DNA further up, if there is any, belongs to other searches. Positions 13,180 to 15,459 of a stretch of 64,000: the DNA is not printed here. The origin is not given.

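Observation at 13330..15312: PTS Enzyme I with an in-frame C-terminal acylphosphatase domain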

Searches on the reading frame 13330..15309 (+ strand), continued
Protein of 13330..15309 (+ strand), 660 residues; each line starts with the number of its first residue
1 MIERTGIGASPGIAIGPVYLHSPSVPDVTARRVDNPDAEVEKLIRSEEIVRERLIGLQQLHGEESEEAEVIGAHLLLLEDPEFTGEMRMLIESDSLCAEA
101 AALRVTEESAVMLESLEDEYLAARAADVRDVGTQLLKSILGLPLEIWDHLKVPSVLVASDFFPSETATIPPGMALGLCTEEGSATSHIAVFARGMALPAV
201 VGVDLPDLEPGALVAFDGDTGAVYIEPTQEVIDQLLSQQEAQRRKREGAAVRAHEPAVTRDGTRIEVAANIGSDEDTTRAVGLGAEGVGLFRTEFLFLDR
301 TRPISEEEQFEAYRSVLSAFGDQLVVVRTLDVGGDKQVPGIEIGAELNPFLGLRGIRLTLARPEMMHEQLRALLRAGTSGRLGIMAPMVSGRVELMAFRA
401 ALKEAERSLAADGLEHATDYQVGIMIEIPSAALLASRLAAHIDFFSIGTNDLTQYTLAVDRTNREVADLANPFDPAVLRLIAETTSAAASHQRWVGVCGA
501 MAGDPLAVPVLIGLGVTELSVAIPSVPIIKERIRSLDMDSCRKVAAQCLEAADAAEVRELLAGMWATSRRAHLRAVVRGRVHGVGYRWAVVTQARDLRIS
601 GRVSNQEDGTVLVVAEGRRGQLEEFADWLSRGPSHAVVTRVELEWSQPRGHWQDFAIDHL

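Call 23: find_encoding_contigs(protein=P0010, flank=2500, max_places=1)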
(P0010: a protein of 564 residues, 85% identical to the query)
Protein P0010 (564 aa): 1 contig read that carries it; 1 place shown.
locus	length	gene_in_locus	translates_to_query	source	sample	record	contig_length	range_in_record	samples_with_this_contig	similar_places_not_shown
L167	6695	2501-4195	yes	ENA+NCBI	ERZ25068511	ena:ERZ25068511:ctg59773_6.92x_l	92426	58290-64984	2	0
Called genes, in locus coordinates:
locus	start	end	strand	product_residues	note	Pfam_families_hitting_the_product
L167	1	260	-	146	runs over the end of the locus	-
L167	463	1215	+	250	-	PF00459:Inositol_P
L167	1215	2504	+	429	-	PF21135:DRL_cat, PF08666:SAF (weak)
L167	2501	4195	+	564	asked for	PF05524:PEP-utilisers_N, PF00391:PEP-utilizers, PF02896:PEP-utilizers_C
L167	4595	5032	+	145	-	PF01909:NTP_transf_2 (weak), PF18765:Polbeta (weak)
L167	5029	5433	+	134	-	PF05168:HEPN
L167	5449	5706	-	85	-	PF00381:PTS-HPr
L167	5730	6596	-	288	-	-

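Call 30: find_encoding_contigs(protein=P0016, flank=2500, max_places=1)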
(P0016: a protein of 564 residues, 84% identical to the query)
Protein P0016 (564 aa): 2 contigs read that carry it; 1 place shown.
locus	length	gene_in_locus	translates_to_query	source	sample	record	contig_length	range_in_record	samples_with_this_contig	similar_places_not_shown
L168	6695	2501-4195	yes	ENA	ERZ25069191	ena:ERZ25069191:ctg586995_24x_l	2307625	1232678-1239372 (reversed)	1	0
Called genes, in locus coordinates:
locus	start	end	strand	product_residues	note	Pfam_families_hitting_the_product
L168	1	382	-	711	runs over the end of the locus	PF00910:RNA_helicase (faint), PF07728:AAA_5, PF13401:AAA_22 (weak), PF00004:AAA, PF28529:McrB_lid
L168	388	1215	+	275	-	PF00459:Inositol_P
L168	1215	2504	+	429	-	PF21135:DRL_cat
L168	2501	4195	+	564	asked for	PF05524:PEP-utilisers_N, PF00391:PEP-utilizers, PF02896:PEP-utilizers_C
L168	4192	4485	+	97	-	PF00708:Acylphosphatase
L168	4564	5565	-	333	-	-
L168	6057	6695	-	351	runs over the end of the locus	-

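Call 31: find_encoding_contigs(protein=P0037, flank=2500, max_places=1)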
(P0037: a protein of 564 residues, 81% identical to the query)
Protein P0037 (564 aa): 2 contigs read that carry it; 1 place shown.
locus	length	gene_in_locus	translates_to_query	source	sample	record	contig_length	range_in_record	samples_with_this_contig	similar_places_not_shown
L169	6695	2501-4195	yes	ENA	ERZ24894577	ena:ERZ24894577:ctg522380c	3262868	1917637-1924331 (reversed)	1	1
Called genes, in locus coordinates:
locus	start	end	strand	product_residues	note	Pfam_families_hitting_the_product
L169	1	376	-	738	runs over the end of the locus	PF00004:AAA, PF07728:AAA_5, PF13401:AAA_22, PF28529:McrB_lid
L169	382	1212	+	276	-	PF00459:Inositol_P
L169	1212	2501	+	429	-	PF08666:SAF (faint), PF21135:DRL_cat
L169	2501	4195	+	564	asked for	PF05524:PEP-utilisers_N, PF00391:PEP-utilizers, PF02896:PEP-utilizers_C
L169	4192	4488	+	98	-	PF00708:Acylphosphatase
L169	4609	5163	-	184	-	-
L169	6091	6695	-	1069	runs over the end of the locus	-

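Call 32: find_encoding_contigs(protein=P0048, flank=2500, max_places=1)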
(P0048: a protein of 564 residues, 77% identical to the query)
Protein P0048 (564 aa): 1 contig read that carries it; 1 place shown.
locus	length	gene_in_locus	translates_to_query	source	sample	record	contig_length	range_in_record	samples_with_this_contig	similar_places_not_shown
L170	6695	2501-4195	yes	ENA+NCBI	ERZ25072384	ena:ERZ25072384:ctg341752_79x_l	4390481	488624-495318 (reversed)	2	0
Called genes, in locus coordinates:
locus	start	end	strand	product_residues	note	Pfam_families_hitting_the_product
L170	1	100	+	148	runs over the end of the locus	PF00359:PTS_EIIA_2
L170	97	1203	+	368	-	PF01232:Mannitol_dh, PF08125:Mannitol_dh_C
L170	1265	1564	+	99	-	-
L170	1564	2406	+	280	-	PF00459:Inositol_P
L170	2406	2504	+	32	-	-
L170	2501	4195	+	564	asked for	PF05524:PEP-utilisers_N, PF00391:PEP-utilizers, PF02896:PEP-utilizers_C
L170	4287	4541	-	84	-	PF00381:PTS-HPr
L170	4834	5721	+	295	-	PF16575:CLP1_P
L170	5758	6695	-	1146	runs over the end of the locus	PF00289:Biotin_carb_N, PF02786:CPSase_L_D2, PF07478:Dala_Dala_lig_C, PF02785:Biotin_carb_C, PF00682:HMGL-like, PF02436:PYC_OADA, PF00364:Biotin_lipoyl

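Call 34: find_encoding_contigs(protein=P0038, flank=2500, max_places=1)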
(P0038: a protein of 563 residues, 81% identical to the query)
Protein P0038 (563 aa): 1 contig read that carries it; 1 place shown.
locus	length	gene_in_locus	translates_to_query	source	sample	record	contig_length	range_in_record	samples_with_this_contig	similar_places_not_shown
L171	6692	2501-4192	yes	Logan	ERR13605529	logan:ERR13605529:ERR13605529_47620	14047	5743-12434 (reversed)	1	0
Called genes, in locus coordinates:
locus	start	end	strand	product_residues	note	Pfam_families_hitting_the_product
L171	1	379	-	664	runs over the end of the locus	?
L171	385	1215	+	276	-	PF00459:Inositol_P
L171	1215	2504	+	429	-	PF21135:DRL_cat, PF08666:SAF (weak)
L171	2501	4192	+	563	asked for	PF05524:PEP-utilisers_N, PF00391:PEP-utilizers, PF02896:PEP-utilizers_C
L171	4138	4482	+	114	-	PF00708:Acylphosphatase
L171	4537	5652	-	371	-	-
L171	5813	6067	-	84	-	PF00381:PTS-HPr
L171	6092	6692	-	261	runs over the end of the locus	PF01557:FAA_hydrolase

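Call 39: search_solved_structures(query=window:13330-15021:+, max_evalue=1e-50, show_alignments=1)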
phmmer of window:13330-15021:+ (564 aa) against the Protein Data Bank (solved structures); distinct sequences matched with E-value up to 1e-50: 10.
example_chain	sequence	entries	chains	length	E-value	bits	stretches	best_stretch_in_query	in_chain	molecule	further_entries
2kx9_A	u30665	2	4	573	1.6e-125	422.8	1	5-556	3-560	Phosphoenolpyruvate-protein phosphotransferase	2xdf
2hwg_A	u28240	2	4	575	1.6e-125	422.7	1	5-556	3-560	Phosphoenolpyruvate-protein phosphotransferase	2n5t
2l5h_A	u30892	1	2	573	2.3e-124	418.9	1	5-556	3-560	Phosphoenolpyruvate-protein phosphotransferase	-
2hro_A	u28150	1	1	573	2.5e-124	418.8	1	5-561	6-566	Phosphoenolpyruvate-protein phosphotransferase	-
2wqd_A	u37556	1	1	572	4.2e-116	391.6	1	6-561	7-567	PHOSPHOENOLPYRUVATE-PROTEIN PHOSPHOTRANSFERASE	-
2xz7_A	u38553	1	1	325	9.1e-92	311.4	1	254-561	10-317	PHOSPHOENOLPYRUVATE-PROTEIN KINASE (PTS SYSTEM EI COMPONENT IN BACTERIA)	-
2bg5_A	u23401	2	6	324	9.9e-92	311.2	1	254-561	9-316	PHOSPHOENOLPYRUVATE-PROTEIN KINASE | PHOSPHOENOLPYRUVATE-PROTEIN KINASE (PTS SYSTEM EI COMPONENT IN BACTERIA)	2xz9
6vbj_A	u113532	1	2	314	1.8e-87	297.1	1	257-561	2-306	Phosphoenolpyruvate-protein phosphotransferase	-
6v9k_A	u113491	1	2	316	5.6e-85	289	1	257-556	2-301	Phosphoenolpyruvate-protein phosphotransferase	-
6vu0_A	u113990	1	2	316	1.4e-81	277.8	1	257-556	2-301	PEP-protein phosphotransferase system enzyme I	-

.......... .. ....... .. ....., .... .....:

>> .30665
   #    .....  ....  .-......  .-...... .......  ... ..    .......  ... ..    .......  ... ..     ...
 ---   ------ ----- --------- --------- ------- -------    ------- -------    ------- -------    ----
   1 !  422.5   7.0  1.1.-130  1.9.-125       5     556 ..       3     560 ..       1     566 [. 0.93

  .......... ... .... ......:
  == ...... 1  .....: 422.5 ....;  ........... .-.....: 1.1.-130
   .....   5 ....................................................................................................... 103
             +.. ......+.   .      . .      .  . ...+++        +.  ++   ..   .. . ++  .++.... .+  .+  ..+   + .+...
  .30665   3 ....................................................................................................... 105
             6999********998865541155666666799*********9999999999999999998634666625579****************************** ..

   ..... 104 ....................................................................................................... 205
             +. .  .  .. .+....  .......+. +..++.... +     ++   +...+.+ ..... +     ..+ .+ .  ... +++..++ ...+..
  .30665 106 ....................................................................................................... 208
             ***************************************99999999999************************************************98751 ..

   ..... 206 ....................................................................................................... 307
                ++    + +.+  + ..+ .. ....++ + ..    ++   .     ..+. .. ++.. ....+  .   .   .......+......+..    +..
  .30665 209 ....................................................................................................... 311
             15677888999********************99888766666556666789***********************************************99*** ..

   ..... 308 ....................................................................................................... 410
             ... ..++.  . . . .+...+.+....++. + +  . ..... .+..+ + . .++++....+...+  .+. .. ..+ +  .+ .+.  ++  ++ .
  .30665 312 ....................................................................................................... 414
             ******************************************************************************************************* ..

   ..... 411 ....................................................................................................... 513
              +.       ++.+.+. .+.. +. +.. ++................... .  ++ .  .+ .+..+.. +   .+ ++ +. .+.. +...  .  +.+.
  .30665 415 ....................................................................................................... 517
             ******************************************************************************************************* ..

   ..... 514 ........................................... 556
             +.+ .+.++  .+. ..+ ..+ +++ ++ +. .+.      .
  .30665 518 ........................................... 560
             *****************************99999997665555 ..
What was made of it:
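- On PTS Enzyme I (PtsI, TIGR01417): His187 (TSHIAV) and Cys498 (GVCGAM) align with the E. coli motifs (call 39).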

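Call 41: list_cluster_members(proteins=[window:13330-15309:+, P0001, P0002, P0003, P0004])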
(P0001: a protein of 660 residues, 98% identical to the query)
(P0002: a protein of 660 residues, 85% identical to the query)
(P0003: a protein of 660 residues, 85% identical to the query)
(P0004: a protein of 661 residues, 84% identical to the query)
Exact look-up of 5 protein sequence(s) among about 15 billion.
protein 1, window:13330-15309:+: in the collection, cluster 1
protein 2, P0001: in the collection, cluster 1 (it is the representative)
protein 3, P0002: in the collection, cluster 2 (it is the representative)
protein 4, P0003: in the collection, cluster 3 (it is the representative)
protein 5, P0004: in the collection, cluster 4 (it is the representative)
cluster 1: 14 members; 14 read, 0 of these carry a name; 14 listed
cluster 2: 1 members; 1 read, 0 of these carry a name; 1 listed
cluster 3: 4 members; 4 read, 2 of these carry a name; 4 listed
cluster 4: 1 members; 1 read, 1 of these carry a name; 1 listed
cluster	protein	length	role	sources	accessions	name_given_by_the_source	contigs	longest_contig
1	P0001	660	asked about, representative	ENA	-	-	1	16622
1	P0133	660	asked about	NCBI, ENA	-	-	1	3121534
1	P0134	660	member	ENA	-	-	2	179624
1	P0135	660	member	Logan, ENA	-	-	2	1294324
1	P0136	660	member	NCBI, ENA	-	-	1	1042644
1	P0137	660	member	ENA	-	-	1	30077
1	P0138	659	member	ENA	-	-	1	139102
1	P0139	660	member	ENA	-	-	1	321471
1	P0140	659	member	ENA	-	-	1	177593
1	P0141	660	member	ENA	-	-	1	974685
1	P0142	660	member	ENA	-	-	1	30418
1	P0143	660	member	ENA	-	-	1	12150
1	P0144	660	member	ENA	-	-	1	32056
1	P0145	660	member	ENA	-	-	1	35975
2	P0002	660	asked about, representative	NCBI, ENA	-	-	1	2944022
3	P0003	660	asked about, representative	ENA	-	-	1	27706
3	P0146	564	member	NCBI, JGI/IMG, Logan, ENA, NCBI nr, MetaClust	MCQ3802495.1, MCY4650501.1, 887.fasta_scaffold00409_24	MAG: phosphoenolpyruvate--protein phosphotransferase [bacterium] | phosphoenolpyruvate--protein phosphotransferase [Acidimicrobiia bacterium] | \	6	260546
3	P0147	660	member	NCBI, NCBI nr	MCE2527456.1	MAG: phosphoenolpyruvate--protein phosphotransferase [Actinomycetia bacterium] | phosphoenolpyruvate--protein phosphotransferase [Actinomycetes bacterium]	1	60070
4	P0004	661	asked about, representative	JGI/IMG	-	phosphoenolpyruvate-protein phosphotransferase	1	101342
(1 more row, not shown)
